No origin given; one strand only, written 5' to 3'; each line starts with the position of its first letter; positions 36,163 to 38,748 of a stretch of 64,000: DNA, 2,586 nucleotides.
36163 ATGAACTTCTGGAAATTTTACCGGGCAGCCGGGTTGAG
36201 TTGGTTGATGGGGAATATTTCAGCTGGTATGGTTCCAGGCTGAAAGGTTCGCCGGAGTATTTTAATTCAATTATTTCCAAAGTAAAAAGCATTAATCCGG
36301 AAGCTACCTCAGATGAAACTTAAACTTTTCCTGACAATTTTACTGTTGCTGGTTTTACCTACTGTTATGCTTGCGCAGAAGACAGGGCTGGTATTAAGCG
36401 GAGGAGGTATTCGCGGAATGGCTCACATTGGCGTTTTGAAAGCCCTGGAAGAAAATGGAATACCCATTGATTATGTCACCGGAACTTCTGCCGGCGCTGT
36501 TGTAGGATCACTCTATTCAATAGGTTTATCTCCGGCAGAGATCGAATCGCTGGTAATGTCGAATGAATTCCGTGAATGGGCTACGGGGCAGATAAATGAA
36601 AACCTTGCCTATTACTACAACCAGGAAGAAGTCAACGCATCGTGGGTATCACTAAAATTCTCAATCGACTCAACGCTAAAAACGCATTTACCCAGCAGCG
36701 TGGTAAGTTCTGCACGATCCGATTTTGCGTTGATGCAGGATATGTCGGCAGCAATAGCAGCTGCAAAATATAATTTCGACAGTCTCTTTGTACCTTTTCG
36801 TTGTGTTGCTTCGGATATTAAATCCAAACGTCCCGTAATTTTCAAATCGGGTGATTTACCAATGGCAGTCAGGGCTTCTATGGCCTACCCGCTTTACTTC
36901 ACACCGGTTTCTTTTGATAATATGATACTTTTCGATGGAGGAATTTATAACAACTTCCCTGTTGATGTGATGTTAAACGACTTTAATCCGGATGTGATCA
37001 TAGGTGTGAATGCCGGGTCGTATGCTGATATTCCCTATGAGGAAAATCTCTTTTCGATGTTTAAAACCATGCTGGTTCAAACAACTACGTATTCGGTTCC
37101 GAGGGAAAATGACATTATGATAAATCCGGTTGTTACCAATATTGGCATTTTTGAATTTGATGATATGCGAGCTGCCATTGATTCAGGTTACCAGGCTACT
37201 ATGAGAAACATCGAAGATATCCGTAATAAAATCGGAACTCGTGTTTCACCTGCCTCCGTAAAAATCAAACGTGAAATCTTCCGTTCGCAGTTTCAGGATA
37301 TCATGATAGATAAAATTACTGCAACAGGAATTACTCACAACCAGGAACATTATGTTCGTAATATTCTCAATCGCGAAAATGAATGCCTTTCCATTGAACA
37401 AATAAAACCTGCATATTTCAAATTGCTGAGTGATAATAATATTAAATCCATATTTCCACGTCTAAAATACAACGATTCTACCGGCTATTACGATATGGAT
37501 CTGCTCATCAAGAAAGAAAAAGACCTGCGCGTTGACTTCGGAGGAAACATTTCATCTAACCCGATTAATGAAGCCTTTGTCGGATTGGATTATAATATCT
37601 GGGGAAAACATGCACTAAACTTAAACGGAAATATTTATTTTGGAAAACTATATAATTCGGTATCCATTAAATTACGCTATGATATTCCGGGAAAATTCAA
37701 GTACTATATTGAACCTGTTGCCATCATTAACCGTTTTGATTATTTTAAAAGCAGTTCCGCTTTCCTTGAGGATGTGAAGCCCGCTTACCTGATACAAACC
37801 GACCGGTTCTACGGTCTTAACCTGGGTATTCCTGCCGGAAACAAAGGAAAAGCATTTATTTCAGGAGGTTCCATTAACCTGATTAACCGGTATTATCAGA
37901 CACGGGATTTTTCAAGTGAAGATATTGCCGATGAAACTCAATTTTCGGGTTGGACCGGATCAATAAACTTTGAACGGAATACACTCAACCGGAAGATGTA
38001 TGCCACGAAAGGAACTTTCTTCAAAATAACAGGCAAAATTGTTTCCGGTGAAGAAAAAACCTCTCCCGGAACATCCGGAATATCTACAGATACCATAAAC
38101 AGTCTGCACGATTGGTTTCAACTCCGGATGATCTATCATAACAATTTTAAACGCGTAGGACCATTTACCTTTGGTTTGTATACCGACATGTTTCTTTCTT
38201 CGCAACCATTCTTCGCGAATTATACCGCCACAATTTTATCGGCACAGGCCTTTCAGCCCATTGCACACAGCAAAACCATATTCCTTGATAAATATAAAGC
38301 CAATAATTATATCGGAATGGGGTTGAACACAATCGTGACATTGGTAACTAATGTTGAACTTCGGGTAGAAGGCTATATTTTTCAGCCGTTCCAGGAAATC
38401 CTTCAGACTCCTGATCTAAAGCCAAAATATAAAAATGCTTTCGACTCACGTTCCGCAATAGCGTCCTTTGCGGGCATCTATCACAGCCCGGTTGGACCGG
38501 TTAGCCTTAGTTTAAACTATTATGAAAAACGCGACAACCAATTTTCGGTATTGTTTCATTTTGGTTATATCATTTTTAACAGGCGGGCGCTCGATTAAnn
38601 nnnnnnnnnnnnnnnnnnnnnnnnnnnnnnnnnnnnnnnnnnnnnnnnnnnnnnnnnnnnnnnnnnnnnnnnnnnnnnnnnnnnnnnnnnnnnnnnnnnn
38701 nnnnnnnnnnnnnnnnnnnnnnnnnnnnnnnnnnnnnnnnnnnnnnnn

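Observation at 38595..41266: GT2 polyprenyl-phosphate sugar synthase paired with an uncharacterised 11-TM protein: candidate GT-C glycosylation module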

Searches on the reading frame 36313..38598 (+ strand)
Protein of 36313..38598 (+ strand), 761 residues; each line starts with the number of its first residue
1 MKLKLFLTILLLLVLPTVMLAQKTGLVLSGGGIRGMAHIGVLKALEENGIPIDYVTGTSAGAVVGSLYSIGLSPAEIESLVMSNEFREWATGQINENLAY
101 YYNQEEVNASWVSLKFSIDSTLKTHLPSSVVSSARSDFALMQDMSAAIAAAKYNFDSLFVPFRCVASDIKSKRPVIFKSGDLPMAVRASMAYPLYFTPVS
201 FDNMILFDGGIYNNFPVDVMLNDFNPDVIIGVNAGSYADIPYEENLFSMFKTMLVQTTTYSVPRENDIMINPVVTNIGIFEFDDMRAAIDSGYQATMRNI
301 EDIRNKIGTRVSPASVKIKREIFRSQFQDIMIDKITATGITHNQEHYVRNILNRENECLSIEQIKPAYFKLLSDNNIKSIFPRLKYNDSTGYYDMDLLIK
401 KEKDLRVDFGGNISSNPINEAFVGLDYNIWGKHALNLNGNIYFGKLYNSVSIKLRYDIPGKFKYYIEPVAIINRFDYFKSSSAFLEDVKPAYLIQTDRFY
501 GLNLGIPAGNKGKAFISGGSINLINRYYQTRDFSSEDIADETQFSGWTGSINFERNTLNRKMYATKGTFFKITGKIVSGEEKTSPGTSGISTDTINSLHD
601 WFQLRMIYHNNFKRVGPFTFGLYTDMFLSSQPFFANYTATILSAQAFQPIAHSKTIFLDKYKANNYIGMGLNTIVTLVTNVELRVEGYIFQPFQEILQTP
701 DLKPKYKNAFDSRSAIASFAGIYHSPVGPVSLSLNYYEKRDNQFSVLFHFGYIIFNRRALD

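Call 5: search_protein_families(library=pfam, proteins=[window:36313-38598:+], max_evalue=1)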
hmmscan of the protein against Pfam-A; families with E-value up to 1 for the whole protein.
window:36313-38598:+ (761 aa): 1 family
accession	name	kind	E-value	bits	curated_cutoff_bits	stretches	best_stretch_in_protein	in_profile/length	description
PF01734.28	Patatin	-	2.9e-32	112.9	27.7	1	26-220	1-190/191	Patatin-like phospholipase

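Call 6: search_protein_families(library=ncbifam, proteins=[window:36313-38598:+], max_evalue=1)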
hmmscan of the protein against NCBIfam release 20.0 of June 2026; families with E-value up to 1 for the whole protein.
window:36313-38598:+ (761 aa): 6 families
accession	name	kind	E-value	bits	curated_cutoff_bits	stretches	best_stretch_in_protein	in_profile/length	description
NF007623.0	PRK10279.1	equivalog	1.8e-24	86.5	272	2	21-83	3-64/301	patatin-like phospholipase RssA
NF043045.1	T4SS_VpdC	equivalog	9.5e-15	53.7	1000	2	25-81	307-363/880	Dot/Icm T4SS effector VpdC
NF041079.1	CBASS_lipase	equivalog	3.3e-07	29.9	200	1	26-220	4-184/317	CBASS cGAMP-activated phospholipase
NF053870.1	DS2_1_antiphage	equivalog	1.4e-05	24.6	400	1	26-80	3-62/299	anti-phage phospholipase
NF052414.1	NOV3GF23_fam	equivalog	0.022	15.3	165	0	394-420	9-35/124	NOV3GF23 family terpene biosynthesis-related protein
NF047979.1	lactonase_AidB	equivalog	0.1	11.8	360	1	52-130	65-146/271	AidB family quorum-quenching N-acyl homoserine lactonase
